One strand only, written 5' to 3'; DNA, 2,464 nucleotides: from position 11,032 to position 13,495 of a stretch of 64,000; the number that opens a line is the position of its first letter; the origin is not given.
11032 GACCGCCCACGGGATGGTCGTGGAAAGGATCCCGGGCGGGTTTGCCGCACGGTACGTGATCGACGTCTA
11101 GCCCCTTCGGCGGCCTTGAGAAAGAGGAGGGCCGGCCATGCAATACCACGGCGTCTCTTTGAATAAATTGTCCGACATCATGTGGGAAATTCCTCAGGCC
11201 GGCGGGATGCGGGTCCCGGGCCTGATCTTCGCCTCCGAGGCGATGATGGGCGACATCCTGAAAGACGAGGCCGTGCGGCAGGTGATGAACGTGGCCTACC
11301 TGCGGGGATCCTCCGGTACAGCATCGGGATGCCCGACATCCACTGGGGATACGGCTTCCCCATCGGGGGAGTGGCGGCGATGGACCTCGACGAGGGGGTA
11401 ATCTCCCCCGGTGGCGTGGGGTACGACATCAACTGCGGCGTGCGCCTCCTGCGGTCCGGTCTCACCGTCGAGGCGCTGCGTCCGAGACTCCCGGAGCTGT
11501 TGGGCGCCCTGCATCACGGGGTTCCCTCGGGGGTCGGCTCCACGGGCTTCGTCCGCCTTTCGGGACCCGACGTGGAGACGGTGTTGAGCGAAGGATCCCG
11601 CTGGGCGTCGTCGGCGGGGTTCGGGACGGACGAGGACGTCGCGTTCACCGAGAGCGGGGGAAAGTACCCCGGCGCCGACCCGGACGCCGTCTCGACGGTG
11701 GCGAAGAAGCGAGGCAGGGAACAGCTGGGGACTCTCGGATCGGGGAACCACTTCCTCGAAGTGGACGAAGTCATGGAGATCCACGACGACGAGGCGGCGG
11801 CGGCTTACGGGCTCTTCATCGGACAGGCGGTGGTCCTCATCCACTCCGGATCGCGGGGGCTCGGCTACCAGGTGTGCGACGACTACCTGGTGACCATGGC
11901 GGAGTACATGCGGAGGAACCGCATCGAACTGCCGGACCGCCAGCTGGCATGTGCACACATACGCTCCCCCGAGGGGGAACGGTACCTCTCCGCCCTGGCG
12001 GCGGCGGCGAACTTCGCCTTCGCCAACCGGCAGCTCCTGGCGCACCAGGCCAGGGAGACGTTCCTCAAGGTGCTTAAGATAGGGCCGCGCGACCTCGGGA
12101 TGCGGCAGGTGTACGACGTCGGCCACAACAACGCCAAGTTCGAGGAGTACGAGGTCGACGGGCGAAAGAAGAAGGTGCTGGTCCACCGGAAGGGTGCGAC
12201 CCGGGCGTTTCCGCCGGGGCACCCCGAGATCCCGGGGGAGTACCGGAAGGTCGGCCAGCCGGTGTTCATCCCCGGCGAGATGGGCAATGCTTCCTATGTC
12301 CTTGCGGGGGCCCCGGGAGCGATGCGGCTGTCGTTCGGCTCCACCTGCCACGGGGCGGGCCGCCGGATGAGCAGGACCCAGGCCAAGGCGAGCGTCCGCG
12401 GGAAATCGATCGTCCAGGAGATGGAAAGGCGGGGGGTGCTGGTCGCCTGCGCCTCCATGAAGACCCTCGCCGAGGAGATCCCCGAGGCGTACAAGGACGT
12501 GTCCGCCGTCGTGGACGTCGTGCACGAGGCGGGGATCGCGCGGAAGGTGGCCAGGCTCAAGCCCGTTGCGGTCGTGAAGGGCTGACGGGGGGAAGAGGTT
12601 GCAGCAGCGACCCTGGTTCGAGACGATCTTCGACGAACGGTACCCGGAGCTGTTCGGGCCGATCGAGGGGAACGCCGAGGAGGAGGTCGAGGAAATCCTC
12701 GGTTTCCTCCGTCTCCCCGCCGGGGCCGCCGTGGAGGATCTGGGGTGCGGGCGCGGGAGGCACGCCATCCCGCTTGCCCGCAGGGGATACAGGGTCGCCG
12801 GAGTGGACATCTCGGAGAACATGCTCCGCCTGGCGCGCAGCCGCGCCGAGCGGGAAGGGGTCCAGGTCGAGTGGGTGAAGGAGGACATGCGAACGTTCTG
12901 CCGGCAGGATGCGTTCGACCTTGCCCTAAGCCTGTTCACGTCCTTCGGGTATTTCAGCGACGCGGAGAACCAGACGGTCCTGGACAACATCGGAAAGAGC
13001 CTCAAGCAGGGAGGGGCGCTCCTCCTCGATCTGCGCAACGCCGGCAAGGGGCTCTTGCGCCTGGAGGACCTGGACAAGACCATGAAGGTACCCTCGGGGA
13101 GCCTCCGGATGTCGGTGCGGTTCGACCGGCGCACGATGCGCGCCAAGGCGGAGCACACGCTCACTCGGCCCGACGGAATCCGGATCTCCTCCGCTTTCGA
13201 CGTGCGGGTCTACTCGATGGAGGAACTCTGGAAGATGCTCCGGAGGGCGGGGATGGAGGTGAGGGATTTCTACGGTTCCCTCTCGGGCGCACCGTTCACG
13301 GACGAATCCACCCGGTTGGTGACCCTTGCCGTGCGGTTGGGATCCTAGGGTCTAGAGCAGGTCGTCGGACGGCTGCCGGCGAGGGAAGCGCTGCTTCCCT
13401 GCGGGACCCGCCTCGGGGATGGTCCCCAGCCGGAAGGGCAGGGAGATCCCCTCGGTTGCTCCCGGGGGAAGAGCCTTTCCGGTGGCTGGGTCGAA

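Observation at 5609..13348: Six-gene translationally coupled operon pairing an RtcB-archease RNA ligase module with a tandem HgdC/BadF-type ATPase fusion, an HgdAB/DCCP-like partner, a small metallophosphoesterase and a SAM methyltransferase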

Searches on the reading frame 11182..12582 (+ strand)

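Call 7: search_protein_families(library=pfam, proteins=[window:11182-12582:+], max_evalue=0.01)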
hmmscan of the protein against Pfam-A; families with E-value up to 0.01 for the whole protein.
window:11182-12582:+ (467 aa): 1 family
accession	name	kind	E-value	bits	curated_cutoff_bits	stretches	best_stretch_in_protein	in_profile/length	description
PF01139.22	RtcB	-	8.8e-166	552.8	27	1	42-467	10-426/426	tRNA-splicing ligase RtcB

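Call 8: search_protein_families(library=ncbifam, proteins=[window:11182-12582:+], max_evalue=0.01)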
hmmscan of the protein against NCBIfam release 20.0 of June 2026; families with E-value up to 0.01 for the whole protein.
window:11182-12582:+ (467 aa): 4 families
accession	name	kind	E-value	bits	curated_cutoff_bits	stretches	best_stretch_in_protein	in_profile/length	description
NF038162.1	RtcB_rel_intein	exception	8.3e-195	649.6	1150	2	84-467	578-961/961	intein-containing RtcB family protein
NF007153.0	PRK09588.1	equivalog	5.2e-51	173.8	407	2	170-466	117-372/379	RNA ligase RtcB family protein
TIGR03073.1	release_rtcB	hypoth_equivalog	1e-43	149.7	271.8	2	171-461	107-356/356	RNA ligase RtcB family protein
NF052663.1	RtcB_rel_intein2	exception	4.8e-31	108.3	1050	1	178-467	377-626/626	intein-containing RctB family protein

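Call 76: search_protein_families(library=padloc, proteins=[window:11302-12582:+], max_evalue=0.001)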
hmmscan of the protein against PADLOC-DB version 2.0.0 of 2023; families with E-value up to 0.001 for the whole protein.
window:11302-12582:+ (427 aa): 0 families

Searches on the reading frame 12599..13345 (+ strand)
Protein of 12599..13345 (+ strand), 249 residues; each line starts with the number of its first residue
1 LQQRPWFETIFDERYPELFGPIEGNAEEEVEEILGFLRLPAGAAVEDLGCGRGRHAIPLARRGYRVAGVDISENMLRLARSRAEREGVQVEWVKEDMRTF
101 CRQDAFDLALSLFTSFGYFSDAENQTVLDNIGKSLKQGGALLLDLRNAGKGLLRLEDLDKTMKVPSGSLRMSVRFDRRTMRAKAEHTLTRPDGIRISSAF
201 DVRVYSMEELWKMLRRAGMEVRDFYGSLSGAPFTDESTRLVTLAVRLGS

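Call 7: search_protein_families(library=pfam, proteins=[window:12599-13345:+], max_evalue=0.01)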
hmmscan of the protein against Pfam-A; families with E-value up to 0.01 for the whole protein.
window:12599-13345:+ (249 aa): 10 families
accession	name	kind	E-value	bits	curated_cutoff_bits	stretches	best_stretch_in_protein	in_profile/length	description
PF13649.12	Methyltransf_25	-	3.7e-23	82.5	27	1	47-139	3-97/97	Methyltransferase domain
PF08241.18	Methyltransf_11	-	1.3e-16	61.4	21.2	1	47-142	2-94/95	Methyltransferase domain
PF13847.12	Methyltransf_31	-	6.9e-13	48.9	27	1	43-147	5-113/145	Methyltransferase domain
PF08242.18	Methyltransf_12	-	2.2e-11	44.7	30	1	47-141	2-98/98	Methyltransferase domain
PF01209.24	Ubie_methyltran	-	5e-10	39.6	20.1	1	42-142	48-150/233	ubiE/COQ5 methyltransferase family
PF13489.12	Methyltransf_23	-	1.1e-09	38.6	27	1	32-174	11-124/164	Methyltransferase domain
PF02353.26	CMAS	-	1.9e-06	27.9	27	1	28-143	49-164/273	Mycolic acid cyclopropane synthetase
PF03848.20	TehB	-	3.6e-06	27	20.4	1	43-140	32-129/193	Tellurite resistance protein TehB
PF05175.20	MTS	-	3.1e-05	24.1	23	1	42-111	32-104/170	Methyltransferase small domain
PF05724.17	TPMT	-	0.00068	19.8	26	1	49-108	45-109/218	Thiopurine S-methyltransferase (TPMT)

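Call 8: search_protein_families(library=ncbifam, proteins=[window:12599-13345:+], max_evalue=0.01)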
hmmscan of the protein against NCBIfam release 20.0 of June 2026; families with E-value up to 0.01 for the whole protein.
window:12599-13345:+ (249 aa): 51 families (the best 25 are shown)
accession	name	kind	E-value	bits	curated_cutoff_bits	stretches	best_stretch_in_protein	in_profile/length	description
NF041820.1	daptide_MTase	equivalog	2e-20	73.3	175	1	10-221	6-224/243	daptide-type RiPP biosynthesis methyltransferase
NF043040.1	corrin_prot_MT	hypoth_equivalog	1.8e-17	63.5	180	1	41-143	41-147/216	corrinoid protein-associated methyltransferase CpaM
TIGR02021.1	BchM-ChlM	equivalog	1.8e-15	57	158.9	1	31-135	42-147/218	magnesium protoporphyrin IX methyltransferase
NF045667.1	MTase_DVU1556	equivalog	2.3e-12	46.8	155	1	30-223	11-164/213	DVU_1556 family methyltransferase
TIGR01983.1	UbiG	equivalog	9.8e-11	41.4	102.95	1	41-143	49-151/228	bifunctional 2-polyprenyl-6-hydroxyphenol methylase/3-demethylubiquinol 3-O-methyltransferase UbiG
NF008992.0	PRK12335.1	equivalog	5.2e-10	39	303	1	42-141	123-221/289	SAM-dependent methyltransferase TehB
NF051855.1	GlySarMtaseBact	equivalog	5.4e-10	39.3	350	1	24-148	36-163/259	glycine/sarcosine N-methyltransferase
TIGR01934.1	MenG_MenH_UbiE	subfamily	9.1e-10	38.2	158.35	1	41-142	39-140/223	ubiquinone/menaquinone biosynthesis methyltransferase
NF001244.0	PRK00216.1-5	equivalog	2.9e-09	36.6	216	1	42-148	49-159/236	bifunctional demethylmenaquinone methyltransferase/2-methoxy-6-polyprenyl-1,4-benzoquinol methylase UbiE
NF008264.0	PRK11036.1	equivalog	1.4e-08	34.5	366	1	32-148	36-152/261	tRNA uridine 5-oxyacetic acid(34) methyltransferase CmoM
NF045649.1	2X_seleno_MduS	exception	1.9e-08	33.7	380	1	33-147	33-151/338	methyltransferase domain-containing selenoprotein MduS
NF040703.1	cyclopro_CfaB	exception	6.7e-08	31.7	650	1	30-141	148-261/393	C17 cyclopropane fatty acid synthase CfaB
NF008686.0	PRK11705.1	equivalog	2.6e-07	30.1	400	1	28-144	154-266/383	cyclopropane fatty acyl phospholipid synthase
TIGR02072.1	BioC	equivalog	2.7e-07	30.7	184.95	1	44-143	37-132/244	malonyl-ACP O-methyltransferase BioC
TIGR03534.1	RF_mod_PrmC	equivalog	1.1e-06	28.4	199.1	1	27-109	74-160/253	peptide chain release factor N(5)-glutamine methyltransferase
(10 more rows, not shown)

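Call 24: search_solved_structures(query=window:12599-13345:+, max_evalue=0.001)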
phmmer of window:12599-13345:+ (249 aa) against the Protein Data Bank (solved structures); distinct sequences matched with E-value up to 0.001: 83 (the best 60 are shown).
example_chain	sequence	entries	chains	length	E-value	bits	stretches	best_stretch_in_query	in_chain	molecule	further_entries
9ri2_A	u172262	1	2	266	3.1e-30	108.7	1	3-244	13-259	Methyltransferase, putative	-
1wzn_A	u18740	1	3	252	8.5e-16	61.4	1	42-145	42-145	SAM-dependent methyltransferase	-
9w6x_A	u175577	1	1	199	1.1e-13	54.5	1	30-143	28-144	YtkW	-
7wzg_A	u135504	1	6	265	3.4e-13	52.9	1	41-243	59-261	Cypemycin N-terminal methyltransferase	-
3d2l_A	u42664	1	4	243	1.5e-11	47.6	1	40-150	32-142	SAM-dependent methyltransferase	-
7wzf_A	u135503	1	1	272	7e-10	42.1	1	30-243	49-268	YunM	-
9sot_A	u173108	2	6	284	1.3e-09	41.2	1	40-152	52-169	Class I SAM-dependent methyltransferase | Methyltransferase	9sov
1ve3_A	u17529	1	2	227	2.4e-09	40.3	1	41-155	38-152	hypothetical protein PH0226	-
6mro_A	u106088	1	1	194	1e-08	38.3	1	42-142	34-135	methyl transferase from Methanosarcina acetivorans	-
1bhj_A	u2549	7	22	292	1.3e-08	37.9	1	28-148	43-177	GLYCINE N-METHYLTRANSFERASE | PROTEIN (GLYCINE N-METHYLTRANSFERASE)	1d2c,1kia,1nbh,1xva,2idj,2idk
3thr_A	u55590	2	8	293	1.3e-08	37.9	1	28-148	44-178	Glycine N-methyltransferase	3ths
8gdu_A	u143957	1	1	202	1.5e-08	37.8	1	42-142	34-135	Methyltransferase domain-containing protein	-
6uk5_A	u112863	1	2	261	2.6e-08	36.9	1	28-144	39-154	CalS10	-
1d2g_A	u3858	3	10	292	3.2e-08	36.6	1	28-147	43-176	GLYCINE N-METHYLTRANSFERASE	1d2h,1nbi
1r8x_A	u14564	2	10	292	3.5e-08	36.5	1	28-148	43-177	glycine N-methyltransferase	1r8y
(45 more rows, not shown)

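Call 43: search_solved_structures(query=window:12599-13345:+, max_evalue=1e-12, show_alignments=2)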
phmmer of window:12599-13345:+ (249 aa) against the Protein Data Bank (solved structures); distinct sequences matched with E-value up to 1e-12: 4.
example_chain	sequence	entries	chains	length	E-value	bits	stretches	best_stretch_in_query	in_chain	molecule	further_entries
9ri2_A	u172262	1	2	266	3.1e-30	108.7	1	3-244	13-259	Methyltransferase, putative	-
1wzn_A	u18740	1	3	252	8.5e-16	61.4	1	42-145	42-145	SAM-dependent methyltransferase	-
9w6x_A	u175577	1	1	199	1.1e-13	54.5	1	30-143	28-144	YtkW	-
7wzg_A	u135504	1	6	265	3.4e-13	52.9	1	41-243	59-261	Cypemycin N-terminal methyltransferase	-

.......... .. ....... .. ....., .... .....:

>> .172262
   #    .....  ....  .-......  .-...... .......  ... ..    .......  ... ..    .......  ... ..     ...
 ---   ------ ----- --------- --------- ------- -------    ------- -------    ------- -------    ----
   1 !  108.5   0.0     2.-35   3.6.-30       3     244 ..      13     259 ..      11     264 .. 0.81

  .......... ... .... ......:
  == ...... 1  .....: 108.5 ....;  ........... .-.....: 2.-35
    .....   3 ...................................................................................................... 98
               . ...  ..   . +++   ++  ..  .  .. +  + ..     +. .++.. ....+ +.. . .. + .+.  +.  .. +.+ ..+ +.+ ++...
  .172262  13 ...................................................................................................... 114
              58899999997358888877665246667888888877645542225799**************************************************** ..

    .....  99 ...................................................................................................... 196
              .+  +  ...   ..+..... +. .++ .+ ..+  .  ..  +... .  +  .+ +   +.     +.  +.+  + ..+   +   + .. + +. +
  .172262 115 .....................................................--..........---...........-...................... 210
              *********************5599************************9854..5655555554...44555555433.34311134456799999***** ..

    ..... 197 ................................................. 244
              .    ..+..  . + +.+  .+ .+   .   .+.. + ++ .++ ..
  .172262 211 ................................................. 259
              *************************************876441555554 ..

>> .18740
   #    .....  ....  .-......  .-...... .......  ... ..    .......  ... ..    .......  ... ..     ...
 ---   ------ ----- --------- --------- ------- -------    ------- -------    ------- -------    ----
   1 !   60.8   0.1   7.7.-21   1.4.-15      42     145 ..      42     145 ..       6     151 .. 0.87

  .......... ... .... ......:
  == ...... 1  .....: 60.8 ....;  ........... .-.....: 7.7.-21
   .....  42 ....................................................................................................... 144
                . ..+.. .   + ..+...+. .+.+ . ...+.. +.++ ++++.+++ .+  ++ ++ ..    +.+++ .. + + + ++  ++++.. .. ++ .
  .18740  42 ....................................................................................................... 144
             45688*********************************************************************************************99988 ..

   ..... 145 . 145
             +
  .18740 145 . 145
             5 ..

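Call 76: search_protein_families(library=padloc, proteins=[window:12599-13345:+], max_evalue=0.001)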
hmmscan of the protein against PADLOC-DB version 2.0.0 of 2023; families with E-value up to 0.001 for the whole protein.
window:12599-13345:+ (249 aa): 1 family
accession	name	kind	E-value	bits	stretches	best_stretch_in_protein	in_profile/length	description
PDLC04134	mad2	-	3e-20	70.5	1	6-162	257-413/492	mads_2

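Call 95: search_dna_similar(query=window:12599-13345:+, collection=plasmids, mode=protein, max_evalue=1e-15, max_rows=20)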
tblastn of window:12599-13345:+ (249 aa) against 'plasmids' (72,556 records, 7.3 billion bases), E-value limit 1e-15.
Records with a match: 15; places in all: 15; records where one place covers at least 80% of the query: 13.
Best place of each record, by identity: <60% 15.
By first word of the organism name: Bacillus 3; Sinorhizobium 3; Staphylococcus 3; Streptomyces 2; Paenibacillus 2; Brevibacillus 1; Nostoc 1.
By predicted mobility (MOB-suite, as given by PLSDB): non-mobilizable 10; conjugative 4; mobilizable 1.
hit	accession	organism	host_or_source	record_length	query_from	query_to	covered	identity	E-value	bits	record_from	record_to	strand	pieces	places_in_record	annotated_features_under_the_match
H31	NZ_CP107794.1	Streptomyces clavifer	-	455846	42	241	80%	38.4%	1e-24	108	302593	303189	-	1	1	class I SAM-dependent methyltransferase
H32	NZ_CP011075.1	Brevibacillus laterosporus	Oryza sativa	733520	6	246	97%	31.7%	3e-21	100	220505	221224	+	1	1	class I SAM-dependent methyltransferase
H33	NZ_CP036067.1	Bacillus mycoides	cell culture,soil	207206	6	247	97%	29.8%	1e-22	103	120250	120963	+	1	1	class I SAM-dependent methyltransferase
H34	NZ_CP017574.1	Bacillus thuringiensis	whole organism,soil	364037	6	247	97%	29.8%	1e-22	103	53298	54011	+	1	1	class I SAM-dependent methyltransferase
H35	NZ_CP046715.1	Nostoc sp. ATCC 53789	-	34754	33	246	86%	33.5%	5e-25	110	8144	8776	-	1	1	class I SAM-dependent methyltransferase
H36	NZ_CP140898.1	Sinorhizobium medicae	Medicago lupulina,whole organism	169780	36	246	85%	33.3%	3e-21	99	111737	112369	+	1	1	class I SAM-dependent methyltransferase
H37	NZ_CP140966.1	Sinorhizobium medicae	Medicago lupulina,whole organism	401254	36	246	85%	33.3%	3e-21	99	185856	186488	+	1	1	class I SAM-dependent methyltransferase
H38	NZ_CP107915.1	Streptomyces sp. NBC_00445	-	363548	3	247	98%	28.3%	9e-16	84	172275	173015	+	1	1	class I SAM-dependent methyltransferase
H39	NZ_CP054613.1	Paenibacillus cellulosilyticus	cell culture,soil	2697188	42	241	80%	32.7%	1e-18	92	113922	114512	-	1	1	none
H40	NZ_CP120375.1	Sinorhizobium garamanticum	Argyrolobium uniflorum,Cell culture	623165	33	226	78%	32.7%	3e-19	94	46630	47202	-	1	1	class I SAM-dependent methyltransferase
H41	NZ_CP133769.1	Paenibacillus polymyxa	soybean,single cell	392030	33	246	86%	27.9%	2e-19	94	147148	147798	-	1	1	methyltransferase domain-containing protein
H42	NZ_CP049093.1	Staphylococcus haemolyticus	Rice seed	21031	8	246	96%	24.0%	8e-18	89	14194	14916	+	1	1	class I SAM-dependent methyltransferase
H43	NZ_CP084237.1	Staphylococcus haemolyticus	Rice seed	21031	8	246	96%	24.0%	8e-18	89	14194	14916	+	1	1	class I SAM-dependent methyltransferase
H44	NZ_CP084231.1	Staphylococcus haemolyticus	Rice seed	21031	8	246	96%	24.0%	8e-18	89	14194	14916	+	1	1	class I SAM-dependent methyltransferase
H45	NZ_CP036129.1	Bacillus mycoides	cell culture,soil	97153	33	159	51%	36.9%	3e-17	87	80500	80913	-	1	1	class I SAM-dependent methyltransferase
